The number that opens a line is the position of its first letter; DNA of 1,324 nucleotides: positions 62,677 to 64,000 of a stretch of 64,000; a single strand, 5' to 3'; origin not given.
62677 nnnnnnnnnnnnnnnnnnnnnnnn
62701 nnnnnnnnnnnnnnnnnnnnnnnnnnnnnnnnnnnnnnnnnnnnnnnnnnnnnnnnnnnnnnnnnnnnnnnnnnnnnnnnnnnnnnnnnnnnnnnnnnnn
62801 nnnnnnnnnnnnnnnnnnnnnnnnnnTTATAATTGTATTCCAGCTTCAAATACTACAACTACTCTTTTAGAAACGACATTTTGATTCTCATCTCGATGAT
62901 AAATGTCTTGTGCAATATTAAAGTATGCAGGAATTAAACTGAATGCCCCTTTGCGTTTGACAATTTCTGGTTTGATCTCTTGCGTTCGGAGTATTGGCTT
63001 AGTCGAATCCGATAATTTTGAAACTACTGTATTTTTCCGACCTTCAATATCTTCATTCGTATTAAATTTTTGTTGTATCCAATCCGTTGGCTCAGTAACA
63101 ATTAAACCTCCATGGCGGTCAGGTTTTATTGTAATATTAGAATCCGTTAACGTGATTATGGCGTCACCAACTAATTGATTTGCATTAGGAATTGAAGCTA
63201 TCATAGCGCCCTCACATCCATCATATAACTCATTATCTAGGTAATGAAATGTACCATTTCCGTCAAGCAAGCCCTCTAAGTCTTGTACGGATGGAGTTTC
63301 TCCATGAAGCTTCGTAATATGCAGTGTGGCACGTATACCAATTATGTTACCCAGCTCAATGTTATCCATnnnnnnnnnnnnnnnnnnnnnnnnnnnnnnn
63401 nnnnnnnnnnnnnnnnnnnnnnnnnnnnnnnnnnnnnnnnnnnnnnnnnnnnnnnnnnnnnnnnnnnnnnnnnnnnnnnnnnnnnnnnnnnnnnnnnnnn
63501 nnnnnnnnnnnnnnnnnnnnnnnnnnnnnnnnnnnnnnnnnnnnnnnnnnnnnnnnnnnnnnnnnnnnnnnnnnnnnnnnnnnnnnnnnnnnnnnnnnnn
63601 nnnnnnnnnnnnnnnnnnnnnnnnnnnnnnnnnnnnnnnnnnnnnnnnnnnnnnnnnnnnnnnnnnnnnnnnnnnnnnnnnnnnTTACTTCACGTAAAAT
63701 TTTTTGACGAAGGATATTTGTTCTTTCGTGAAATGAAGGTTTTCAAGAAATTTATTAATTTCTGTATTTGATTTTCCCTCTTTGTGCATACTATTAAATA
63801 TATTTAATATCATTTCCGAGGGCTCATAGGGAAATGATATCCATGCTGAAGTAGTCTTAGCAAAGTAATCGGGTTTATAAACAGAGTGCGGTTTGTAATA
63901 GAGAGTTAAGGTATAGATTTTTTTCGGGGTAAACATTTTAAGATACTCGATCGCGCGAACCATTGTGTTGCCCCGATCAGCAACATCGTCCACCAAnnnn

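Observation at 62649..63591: Duplicated structured intergenic module (about 170 bp, two copies) with internal promoter-like element, terminator hairpin and conserved long-range stem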

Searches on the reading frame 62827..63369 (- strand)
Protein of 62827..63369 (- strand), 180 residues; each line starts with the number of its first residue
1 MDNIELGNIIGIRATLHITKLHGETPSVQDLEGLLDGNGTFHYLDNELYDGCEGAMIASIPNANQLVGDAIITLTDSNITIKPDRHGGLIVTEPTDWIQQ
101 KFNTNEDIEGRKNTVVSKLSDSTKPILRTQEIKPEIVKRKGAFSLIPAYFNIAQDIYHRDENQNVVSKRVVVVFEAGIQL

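Call 13: search_protein_families(library=pfam, proteins=[window:62827-63369:-], max_evalue=0.1)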
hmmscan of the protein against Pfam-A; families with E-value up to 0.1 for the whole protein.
window:62827-63369:- (180 aa): 1 family
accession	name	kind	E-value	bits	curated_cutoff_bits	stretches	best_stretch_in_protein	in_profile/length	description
PF20988.2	SidF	-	0.073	11.5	27.1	1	108-161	489-542/839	Phosphoinositide phosphatase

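Call 14: search_protein_families(library=ncbifam, proteins=[window:62827-63369:-], max_evalue=0.1)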
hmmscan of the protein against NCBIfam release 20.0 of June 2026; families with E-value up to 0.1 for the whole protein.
window:62827-63369:- (180 aa): 0 families

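Call 61: find_homologous_proteins(query=window:62827-63369:-, max_evalue=0.001)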
Query window:62827-63369:- (180 aa): 1 proteins with E <= 0.001 among 94 candidates.
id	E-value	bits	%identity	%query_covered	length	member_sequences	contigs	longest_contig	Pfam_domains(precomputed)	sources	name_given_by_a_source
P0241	3.8e-114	396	100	100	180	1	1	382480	-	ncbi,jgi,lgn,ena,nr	ncbi:MAG TPA: hypothetical protein VMR81_03060 [Patescibacteria group bacterium]|nr:hypothetical pro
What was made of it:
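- One is a strict ORFan (call 61).
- Tried and rejected: ORF180 is an ORFan (call 61).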

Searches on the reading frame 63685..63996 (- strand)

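Call 13: search_protein_families(library=pfam, proteins=[window:63685-63996:-], max_evalue=0.1)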
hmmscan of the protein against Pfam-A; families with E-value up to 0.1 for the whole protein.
window:63685-63996:- (103 aa): 1 family
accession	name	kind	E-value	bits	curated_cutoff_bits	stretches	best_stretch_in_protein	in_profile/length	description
PF00156.33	Pribosyltran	-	8.8e-10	38.5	26.3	1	2-56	93-150/158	Phosphoribosyl transferase domain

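Call 14: search_protein_families(library=ncbifam, proteins=[window:63685-63996:-], max_evalue=0.1)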
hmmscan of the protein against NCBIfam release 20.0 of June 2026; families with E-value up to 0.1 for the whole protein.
window:63685-63996:- (103 aa): 4 families
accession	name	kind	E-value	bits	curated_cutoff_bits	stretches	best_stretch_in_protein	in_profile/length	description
TIGR01203.1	HGPRTase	equivalog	0.00099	18.9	150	1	1-38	90-127/167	hypoxanthine phosphoribosyltransferase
NF006613.0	PRK09177.1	equivalog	0.0056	16.2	138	1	1-60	91-147/159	xanthine phosphoribosyltransferase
TIGR01251.1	ribP_PPkin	subfamily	0.023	13.6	113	1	1-31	215-245/309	ribose-phosphate diphosphokinase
NF006605.0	PRK09162.1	equivalog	0.035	13.5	181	1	1-40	103-142/183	hypoxanthine-guanine phosphoribosyltransferase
